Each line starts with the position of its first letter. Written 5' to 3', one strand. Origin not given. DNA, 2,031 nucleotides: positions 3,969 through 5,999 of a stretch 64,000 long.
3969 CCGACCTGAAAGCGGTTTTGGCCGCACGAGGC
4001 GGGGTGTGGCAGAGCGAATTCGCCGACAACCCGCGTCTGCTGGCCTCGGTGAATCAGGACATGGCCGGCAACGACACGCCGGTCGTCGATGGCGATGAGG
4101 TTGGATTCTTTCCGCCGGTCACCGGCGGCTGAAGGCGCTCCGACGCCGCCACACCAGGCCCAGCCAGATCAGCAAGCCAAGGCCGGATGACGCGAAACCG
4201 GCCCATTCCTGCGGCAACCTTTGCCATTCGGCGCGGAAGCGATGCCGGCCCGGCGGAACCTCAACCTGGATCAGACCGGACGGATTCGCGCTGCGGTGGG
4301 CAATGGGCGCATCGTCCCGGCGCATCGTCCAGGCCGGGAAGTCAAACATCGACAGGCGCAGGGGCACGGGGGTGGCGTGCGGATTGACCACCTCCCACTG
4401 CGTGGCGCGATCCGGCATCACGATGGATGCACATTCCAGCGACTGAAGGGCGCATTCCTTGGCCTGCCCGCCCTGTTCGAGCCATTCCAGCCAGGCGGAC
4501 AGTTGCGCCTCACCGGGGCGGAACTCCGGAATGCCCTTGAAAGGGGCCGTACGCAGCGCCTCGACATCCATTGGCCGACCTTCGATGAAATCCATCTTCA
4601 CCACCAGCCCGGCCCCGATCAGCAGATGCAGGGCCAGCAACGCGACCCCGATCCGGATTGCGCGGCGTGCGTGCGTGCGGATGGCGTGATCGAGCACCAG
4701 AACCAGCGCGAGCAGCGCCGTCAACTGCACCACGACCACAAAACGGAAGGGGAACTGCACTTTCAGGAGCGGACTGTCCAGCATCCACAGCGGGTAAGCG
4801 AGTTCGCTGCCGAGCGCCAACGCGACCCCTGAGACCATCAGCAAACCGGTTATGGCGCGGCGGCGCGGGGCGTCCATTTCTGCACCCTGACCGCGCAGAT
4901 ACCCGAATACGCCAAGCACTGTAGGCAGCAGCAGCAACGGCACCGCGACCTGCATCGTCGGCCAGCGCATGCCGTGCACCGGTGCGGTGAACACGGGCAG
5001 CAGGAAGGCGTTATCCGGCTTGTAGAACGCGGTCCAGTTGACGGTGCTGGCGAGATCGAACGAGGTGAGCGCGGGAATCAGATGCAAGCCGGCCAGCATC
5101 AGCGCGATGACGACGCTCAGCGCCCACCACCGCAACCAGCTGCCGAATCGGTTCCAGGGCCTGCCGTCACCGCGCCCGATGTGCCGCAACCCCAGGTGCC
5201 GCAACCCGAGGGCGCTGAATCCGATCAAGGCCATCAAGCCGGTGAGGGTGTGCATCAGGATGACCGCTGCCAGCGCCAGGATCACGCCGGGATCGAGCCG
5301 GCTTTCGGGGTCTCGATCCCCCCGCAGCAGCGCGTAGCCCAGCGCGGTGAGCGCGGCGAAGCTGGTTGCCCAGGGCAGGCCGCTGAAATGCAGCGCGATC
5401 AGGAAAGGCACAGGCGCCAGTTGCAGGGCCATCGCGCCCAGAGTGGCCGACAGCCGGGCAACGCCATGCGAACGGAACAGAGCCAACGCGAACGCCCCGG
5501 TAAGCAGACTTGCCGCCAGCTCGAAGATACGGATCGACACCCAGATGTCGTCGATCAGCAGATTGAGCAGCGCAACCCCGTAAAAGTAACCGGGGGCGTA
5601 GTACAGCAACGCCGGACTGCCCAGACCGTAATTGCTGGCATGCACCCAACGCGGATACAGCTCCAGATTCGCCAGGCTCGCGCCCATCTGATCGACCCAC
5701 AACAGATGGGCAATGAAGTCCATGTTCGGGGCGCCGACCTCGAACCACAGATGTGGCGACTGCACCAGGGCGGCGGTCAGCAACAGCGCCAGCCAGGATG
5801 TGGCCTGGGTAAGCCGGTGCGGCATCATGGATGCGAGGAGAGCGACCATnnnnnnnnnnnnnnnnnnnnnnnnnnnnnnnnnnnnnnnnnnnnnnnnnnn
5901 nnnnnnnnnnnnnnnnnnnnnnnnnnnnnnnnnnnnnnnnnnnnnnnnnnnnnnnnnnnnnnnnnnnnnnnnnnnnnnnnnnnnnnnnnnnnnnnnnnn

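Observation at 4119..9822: Five overlapping genes predicted to form a lipid-linked sugar periplasmic glycosylation module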

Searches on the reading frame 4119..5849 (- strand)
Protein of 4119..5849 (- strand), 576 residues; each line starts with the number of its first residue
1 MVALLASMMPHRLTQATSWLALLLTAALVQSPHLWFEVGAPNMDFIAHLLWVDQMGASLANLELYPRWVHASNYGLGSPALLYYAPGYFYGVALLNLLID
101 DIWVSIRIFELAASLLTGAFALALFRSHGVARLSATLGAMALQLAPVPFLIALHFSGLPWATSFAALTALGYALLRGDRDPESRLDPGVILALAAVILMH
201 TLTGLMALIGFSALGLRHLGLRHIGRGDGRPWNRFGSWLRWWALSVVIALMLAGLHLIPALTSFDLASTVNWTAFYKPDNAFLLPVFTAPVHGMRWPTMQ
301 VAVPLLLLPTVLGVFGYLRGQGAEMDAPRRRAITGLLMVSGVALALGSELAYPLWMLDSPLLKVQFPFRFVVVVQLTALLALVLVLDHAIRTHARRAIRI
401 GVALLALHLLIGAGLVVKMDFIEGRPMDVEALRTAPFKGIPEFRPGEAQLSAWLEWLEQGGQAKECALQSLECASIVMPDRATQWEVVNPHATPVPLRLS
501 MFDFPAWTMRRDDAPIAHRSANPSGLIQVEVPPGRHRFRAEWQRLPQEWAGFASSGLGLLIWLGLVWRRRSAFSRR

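Call 7: search_protein_families(library=pfam, proteins=[window:4119-5849:-], max_evalue=0.01)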
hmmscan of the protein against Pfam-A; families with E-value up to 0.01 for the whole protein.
window:4119-5849:- (576 aa): 0 families

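Call 8: search_protein_families(library=ncbifam, proteins=[window:4119-5849:-], max_evalue=0.01)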
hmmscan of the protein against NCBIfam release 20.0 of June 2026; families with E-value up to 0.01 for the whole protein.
window:4119-5849:- (576 aa): 0 families

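Call 11: find_homologous_proteins(query=window:4119-5828:-, max_evalue=0.001)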
Query window:4119-5828:- (569 aa): 12 proteins with E <= 0.001 among 8000 candidates.
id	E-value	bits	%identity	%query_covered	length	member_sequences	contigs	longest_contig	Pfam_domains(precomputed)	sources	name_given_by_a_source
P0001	0.0e+0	1267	100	100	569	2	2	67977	-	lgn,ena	-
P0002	1.8e-254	864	72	95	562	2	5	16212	-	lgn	-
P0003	1.3e-177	610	55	97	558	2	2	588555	-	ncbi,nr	ncbi:MAG: hypothetical protein H6926_07515 [Chromatiales bacterium]|nr:hypothetical protein [Gammapr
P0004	2.8e-167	576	53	97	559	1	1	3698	-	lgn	-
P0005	7.5e-14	69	26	91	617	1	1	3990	PF10131.16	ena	-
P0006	1.4e-12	65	36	14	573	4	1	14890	-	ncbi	ncbi:MAG: 6-pyruvoyl-tetrahydropterin synthase-related protein [Aeromonadaceae bacterium]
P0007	1.6e-11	62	40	9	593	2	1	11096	PF10131.16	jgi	jgi:hypothetical protein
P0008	7.0e-11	59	27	37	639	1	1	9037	PF10131.16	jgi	jgi:hypothetical protein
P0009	8.9e-9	53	28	33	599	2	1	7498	PF10131.16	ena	-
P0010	7.6e-7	46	32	19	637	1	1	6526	PF10131.16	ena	-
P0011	1.1e-6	46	25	87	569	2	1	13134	PF10131.16,PF09586.17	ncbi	ncbi:MAG: 6-pyruvoyl-tetrahydropterin synthase-related protein [Pyrinomonadaceae bacterium]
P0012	5.6e-4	37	28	59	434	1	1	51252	PF10131.16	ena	-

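Call 16: find_encoding_contigs(protein=P0003, flank=10000, max_places=3)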
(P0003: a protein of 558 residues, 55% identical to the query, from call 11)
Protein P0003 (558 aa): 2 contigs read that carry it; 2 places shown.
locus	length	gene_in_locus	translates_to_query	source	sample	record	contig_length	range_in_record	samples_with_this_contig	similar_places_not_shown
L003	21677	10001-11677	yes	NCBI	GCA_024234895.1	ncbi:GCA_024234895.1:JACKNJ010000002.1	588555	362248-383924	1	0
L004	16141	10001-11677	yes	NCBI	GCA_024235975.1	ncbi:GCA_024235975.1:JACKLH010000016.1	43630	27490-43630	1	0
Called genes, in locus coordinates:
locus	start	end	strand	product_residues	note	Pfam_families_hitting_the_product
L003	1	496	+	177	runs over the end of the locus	PF16697:Yop-YscD_cpl, PF00498:FHA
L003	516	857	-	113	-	PF11969:DcpS_C, PF01230:HIT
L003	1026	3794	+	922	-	PF18339:Tudor_1_RapA, PF18337:Tudor_RapA, PF00176:SNF2-rel_dom, PF04851:ResIII, PF00270:DEAD, PF00271:Helicase_C, PF12137:RapA_C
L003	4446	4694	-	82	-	PF03083:MtN3_slv (weak), PF04193:PQ-loop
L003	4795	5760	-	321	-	PF13442:Cytochrome_CBB3, PF00034:Cytochrom_C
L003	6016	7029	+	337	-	PF03706:LPG_synthase_TM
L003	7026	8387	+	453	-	PF00890:FAD_binding_2 (faint), PF01266:DAO (weak), PF01593:Amino_oxidase, PF13450:NAD_binding_8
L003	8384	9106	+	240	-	PF00535:Glycos_transf_2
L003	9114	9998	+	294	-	PF01522:Polysacc_deac_1, PF10096:DUF2334 (weak), PF11959:DUF3473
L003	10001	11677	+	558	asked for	-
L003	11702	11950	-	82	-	PF02597:ThiS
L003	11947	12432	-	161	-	PF01967:MoaC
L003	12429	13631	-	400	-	PF03453:MoeA_N, PF00994:MoCF_biosynth, PF03454:MoeA_C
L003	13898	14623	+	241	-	PF01936:NYN, PF12872:OST-HTH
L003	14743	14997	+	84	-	PF04014:MazE_antitoxin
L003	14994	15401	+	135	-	PF01850:PIN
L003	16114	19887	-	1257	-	PF20464:MmeI_N, PF20465:MmeI_hel, PF20473:MmeI_Mtase, PF20466:MmeI_TRD (weak)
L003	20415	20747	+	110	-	PF07411:DUF1508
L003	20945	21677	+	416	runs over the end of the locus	PF22458:RsmF-B_ferredox, PF01189:Methyltr_RsmB-F, PF13847:Methyltransf_31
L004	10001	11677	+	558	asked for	-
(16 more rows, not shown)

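Call 17: find_encoding_contigs(protein=P0011, flank=8000, max_places=2)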
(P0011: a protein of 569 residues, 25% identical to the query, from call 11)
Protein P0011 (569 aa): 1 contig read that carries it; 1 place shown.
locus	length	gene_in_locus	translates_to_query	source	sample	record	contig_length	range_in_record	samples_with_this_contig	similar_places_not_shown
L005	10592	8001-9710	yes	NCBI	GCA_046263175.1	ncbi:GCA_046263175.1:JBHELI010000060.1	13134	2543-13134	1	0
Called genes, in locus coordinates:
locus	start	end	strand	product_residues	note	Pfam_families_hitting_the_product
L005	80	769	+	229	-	PF04542:Sigma70_r2 (weak), PF08281:Sigma70_r4_2, PF04545:Sigma70_r4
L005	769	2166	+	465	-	PF03544:TonB_C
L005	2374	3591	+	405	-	PF18130:ATPgrasp_N (faint), PF02655:ATP-grasp_3 (weak), PF13535:ATP-grasp_4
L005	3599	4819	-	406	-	-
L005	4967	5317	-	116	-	-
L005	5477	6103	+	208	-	-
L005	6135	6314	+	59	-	-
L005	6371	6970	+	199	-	PF03473:MOSC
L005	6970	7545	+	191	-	PF00857:Isochorismatase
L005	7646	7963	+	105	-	-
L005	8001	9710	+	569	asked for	PF09586:YfhO (faint), PF10131:PTPS_related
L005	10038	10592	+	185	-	?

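Call 18: find_encoding_contigs(protein=P0006, flank=8000, max_places=2)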
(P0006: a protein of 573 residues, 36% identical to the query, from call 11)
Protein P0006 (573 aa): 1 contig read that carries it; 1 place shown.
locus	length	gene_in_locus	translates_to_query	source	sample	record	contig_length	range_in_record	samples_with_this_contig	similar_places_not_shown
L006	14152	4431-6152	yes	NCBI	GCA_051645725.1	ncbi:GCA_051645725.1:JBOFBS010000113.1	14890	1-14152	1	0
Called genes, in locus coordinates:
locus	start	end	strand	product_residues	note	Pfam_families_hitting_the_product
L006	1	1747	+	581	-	PF01807:Zn_ribbon_DnaG, PF08275:DNAG_N, PF01751:Toprim, PF13155:Toprim_2, PF13362:Toprim_3 (weak), PF13662:Toprim_4, PF10410:DnaB_bind, PF08278:DnaG_DnaB_bind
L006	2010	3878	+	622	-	PF03979:Sigma70_r1_1, PF00140:Sigma70_r1_2, PF04546:Sigma70_ner, PF04542:Sigma70_r2, PF04539:Sigma70_r3, PF04545:Sigma70_r4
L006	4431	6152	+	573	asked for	-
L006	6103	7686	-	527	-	PF02646:RmuC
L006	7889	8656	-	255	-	-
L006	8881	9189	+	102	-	-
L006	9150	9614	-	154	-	PF01894:YjbQ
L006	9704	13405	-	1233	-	PF02574:S-methyl_trans, PF00809:Pterin_bind, PF02607:B12-binding_2, PF02310:B12-binding, PF02965:Met_synt_B12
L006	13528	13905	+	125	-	PF01035:DNA_binding_1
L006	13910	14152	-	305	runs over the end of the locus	PF04204:HTS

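Call 19: search_protein_representatives(alignment_id=A1)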
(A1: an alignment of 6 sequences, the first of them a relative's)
Query: 6 sequences, 565 profile positions. Proteins with E-value up to 0.001 (for the whole library): 15539; up to 1e-10: 7923; up to 1e-30: 2255. The best 150 are listed.
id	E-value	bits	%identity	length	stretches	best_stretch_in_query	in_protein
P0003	2.1e-274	927.8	-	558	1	4-561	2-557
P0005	3.0e-207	706.1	-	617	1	3-565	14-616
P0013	2.3e-132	458.9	-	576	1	5-557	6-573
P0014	9.6e-124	430.4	-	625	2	183-558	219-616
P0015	2.8e-114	399.1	-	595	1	8-561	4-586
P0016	1.6e-113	396.6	-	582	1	4-562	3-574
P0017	3.7e-112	392.2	-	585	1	9-560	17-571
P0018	3.5e-109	382.3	-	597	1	16-559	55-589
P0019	8.2e-103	361.3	-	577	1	6-555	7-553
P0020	1.8e-101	356.9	-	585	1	9-554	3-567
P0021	3.7e-101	355.9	-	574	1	14-558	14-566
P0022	7.4e-101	354.9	-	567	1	12-558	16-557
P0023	5.0e-100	352.1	-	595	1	10-550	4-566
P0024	2.5e-99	349.8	-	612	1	6-555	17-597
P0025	2.7e-98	346.4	-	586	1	13-555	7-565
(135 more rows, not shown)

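Call 21: find_homologous_proteins(query=A1, max_evalue=1e-10)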
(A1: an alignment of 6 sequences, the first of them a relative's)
Query A1 (6 sequences) (569 aa, profile of the alignment): 18 proteins with E <= 1e-10 among 8000 candidates.
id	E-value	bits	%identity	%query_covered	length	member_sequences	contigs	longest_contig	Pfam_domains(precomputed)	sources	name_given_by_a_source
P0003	6.5e-274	928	55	97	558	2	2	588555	-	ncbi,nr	ncbi:MAG: hypothetical protein H6926_07515 [Chromatiales bacterium]|nr:hypothetical protein [Gammapr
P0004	1.9e-273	926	53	97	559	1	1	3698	-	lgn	-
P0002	2.2e-272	923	72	95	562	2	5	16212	-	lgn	-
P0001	1.1e-271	921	100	100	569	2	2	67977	-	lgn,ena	-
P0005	9.3e-207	706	26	91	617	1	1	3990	PF10131.16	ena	-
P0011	3.1e-204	698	25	87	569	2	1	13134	PF10131.16,PF09586.17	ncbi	ncbi:MAG: 6-pyruvoyl-tetrahydropterin synthase-related protein [Pyrinomonadaceae bacterium]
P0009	5.1e-171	588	28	33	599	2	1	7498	PF10131.16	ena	-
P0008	3.3e-166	572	27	37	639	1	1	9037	PF10131.16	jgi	jgi:hypothetical protein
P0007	5.4e-162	558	40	9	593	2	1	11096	PF10131.16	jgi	jgi:hypothetical protein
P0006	3.7e-89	318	36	14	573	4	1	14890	-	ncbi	ncbi:MAG: 6-pyruvoyl-tetrahydropterin synthase-related protein [Aeromonadaceae bacterium]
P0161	4.1e-43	166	23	88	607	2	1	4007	PF09586.17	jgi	jgi:hypothetical protein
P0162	2.5e-36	144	28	43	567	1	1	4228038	PF10131.16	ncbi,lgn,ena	-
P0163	3.2e-35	140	34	9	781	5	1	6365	PF10131.16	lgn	-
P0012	2.4e-32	130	28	59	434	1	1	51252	PF10131.16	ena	-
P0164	2.5e-30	124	29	28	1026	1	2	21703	PF10131.16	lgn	-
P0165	1.6e-29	121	31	25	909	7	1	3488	PF10131.16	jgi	-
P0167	1.1e-26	112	29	23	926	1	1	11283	PF10131.16,PF09586.17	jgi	-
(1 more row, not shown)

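Call 32: search_protein_families(library=pfam, proteins=[window:4119-5828:-], max_evalue=5)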
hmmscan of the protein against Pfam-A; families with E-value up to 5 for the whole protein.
window:4119-5828:- (569 aa): 1 family
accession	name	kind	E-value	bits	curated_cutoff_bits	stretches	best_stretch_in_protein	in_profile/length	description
PF10131.15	PTPS_related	-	0.55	9.1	26.4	1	76-404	3-301/621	6-pyruvoyl-tetrahydropterin synthase related domain; membrane protein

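Call 33: predict_structure(alignment_id=A2)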
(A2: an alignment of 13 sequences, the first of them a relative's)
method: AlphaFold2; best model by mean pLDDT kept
length: 569 residues; sequences in the alignment: 13
mean_pLDDT: 76.8   pTM: 0.79
mean pLDDT of the five models: 76.8, 76.3, 75.1, 74.5, 73.5
residues with pLDDT >= 90: 111; 70-90: 284; 50-70: 147; < 50: 27
segments of 3 or more residues with pLDDT < 50: 146-150, 216-219, 279-289
pLDDT, mean of each block of 10 residues (from residue 1): 72 90 67 59 78 77 63 65 86 84 86 88 89 82 51 70 76 65 84 74 68 53 67 83 88 76 56 49 38 62 91 88 87 85 72 61 80 92 90 87 73 62 62 64 85 91 90 80 96 85 94 91 97 84 91 92 66
secondary structure, 60 per line:
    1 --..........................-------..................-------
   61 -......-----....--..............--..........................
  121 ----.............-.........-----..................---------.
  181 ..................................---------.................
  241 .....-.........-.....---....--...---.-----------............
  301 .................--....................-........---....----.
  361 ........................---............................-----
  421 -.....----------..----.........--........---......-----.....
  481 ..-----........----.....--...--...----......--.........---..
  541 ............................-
elements in order: H3-28 H36-53 H62-67 H73-76 H79-92 H95-120 H125-137 H139-147 H153-170 H180-214 H224-245 H247-255 H265-268 H289-317 H320-339 H342-348 H352-355 H360-384 H388-415 H422-426 H443-451 H454-461 E465-470 E476-482 E488-495 E500-504 E507-509 E512-514 E519-524 E527-535 H539-568

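Call 37: fold_search(model_id=the predicted structure, library=pdb)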
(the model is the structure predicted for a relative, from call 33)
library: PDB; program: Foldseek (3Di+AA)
matches with E <= 10: 555; with E <= 0.001: 3
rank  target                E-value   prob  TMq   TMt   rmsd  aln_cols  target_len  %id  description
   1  8agb_A                4.0e-04  1.00  0.39  0.35  14.9       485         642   14  Structure of yeast oligosaccharylransferase complex with lipid-linked oligosaccharide bound (released 2022-12-07)
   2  8if8_C                4.2e-04  1.00  0.43  0.41  14.4       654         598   13  Arabinosyltransferase AftA (released 2023-05-31)
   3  8if8_B                5.6e-04  1.00  0.45  0.42  14.2       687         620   13  Arabinosyltransferase AftA (released 2023-05-31)
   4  6s7o_A                1.0e-03  1.00  0.38  0.34  12.8       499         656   12  Cryo-EM structure of human oligosaccharyltransferase complex OST-A (released 2019-12-18)
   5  5f15                  1.0e-03  1.00  0.28  0.30  19.1       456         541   14  Crystal Structure of ArnT from Cupriavidus metallidurans bound to Undecaprenyl phosphate (released 2016-02-17)
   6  9i5k_A                1.9e-03  1.00  0.39  0.44  12.2       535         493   12  Structure of the Chaetomium thermophilum Pmt4 homodimer (C2 symmetry) (released 2025-12-24)
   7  9n9j_I                3.9e-03  1.00  0.36  0.30  21.4       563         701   11  Structure of a GRP94 folding intermediate engaged with a CCDC134- and FKBP11-bound secretory translocon (released 2025-11-19)
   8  6c26_A                5.7e-03  1.00  0.40  0.36  14.5       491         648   13  The Cryo-EM structure of a eukaryotic oligosaccharyl transferase complex (released 2018-01-31)
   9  6ftg_5                8.3e-03  1.00  0.38  0.34  16.1       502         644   12  Subtomogram average of OST-containing ribosome-translocon complexes from canine rough microsomal membranes (released 2018-03-21)
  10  7bvc_B                2.1e-02  0.92  0.32  0.20  20.6       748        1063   12  Cryo-EM structure of Mycobacterium smegmatis arabinosyltransferase EmbA-EmbB-AcpM2 in complex with ethambutol (released 2020-04-29)
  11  6gxc_A                2.7e-02  1.00  0.38  0.32   9.2       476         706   12  Bacterial oligosaccharyltransferase PglB in complex with an inhibitory peptide and a reactive lipid-linked oligosaccha (released 2018-11-14)
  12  5ogl_A                3.0e-02  1.00  0.38  0.32   9.2       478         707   12  Structure of bacterial oligosaccharyltransferase PglB in complex with an acceptor peptide and an lipid-linked oligosac (released 2017-10-25)
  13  6vyh_A                3.4e-02  0.25  0.13  0.15  25.1       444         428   15  Cryo-EM structure of SLC40/ferroportin in complex with Fab (released 2020-11-11)
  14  6w98_A                3.7e-02  0.99  0.36  0.18  11.5       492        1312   16  Single-Particle Cryo-EM Structure of Arabinofuranosyltransferase AftD from Mycobacteria (released 2020-05-13)
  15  6x0o                  5.2e-02  0.85  0.33  0.20  20.9       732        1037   11  Single-Particle Cryo-EM Structure of Arabinosyltransferase EmbB from Mycobacterium smegmatis (released 2020-06-10)
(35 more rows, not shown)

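Call 84: search_protein_families(library=ncbifam, proteins=[L003:9114-9998:+], max_evalue=1e-10)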
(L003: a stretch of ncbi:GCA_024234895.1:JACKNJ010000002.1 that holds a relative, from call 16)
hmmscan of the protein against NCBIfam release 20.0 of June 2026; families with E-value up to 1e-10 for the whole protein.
L003:9114-9998:+ (294 aa): 4 families
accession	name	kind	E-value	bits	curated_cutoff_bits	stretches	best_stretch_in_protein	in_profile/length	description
TIGR03006.1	pepcterm_polyde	equivalog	6.9e-84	281.2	276.2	1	12-278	2-271/272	XrtA system polysaccharide deacetylase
TIGR02764.1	spore_ybaN_pdaB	equivalog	5.5e-16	58.9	237.4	1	41-124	19-102/191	polysaccharide deacetylase family sporulation protein PdaB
TIGR04243.1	nodulat_NodB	equivalog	7.1e-15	55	240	1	33-133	9-108/197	chitooligosaccharide deacetylase NodB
NF045821.1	PgAcgDacpgdA1_Bac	equivalog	2.6e-13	49.5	400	1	33-132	95-192/282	peptidoglycan-N-acetylglucosamine deacetylase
